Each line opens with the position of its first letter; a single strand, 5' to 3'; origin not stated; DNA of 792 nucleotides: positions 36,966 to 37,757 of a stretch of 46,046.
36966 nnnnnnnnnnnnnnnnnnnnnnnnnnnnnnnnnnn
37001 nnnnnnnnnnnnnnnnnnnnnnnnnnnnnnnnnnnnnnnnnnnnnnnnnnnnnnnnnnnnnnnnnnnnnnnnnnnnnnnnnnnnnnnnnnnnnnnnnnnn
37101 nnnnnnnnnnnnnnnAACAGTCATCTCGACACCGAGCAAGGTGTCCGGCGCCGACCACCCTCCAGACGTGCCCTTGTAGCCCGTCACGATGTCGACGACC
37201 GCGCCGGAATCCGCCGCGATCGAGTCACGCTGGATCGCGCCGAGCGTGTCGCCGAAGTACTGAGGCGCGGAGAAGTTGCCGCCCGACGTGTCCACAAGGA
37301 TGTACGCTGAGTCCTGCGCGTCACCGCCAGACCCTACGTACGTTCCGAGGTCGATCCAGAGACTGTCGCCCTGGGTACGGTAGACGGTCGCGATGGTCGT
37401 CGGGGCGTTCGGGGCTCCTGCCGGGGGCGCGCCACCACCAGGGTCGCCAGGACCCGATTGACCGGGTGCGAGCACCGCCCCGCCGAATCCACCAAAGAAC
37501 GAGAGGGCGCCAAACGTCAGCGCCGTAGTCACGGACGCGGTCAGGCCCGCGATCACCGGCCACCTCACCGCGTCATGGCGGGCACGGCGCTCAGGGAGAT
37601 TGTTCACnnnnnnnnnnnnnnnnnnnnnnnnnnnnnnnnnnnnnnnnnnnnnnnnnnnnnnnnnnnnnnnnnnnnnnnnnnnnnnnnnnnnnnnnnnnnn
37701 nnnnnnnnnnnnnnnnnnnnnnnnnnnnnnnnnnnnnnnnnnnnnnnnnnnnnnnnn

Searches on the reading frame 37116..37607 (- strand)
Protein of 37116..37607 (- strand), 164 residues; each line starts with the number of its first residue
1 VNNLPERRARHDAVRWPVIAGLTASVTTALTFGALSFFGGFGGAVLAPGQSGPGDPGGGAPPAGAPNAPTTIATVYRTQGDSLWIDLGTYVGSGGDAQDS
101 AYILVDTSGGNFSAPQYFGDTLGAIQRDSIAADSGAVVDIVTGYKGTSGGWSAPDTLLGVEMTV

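Call 90: find_related_loci(query=window:37116-37607:-, collection=viral_contigs, flank=6000)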
Query window:37116-37607:- (164 aa) in viral_contigs; peptide patterns used: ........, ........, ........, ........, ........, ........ (x = any residue, [..] = any of these).
30 stretches matched a pattern, but none encodes a relative of the query by tblastn (E <= 1e-3).
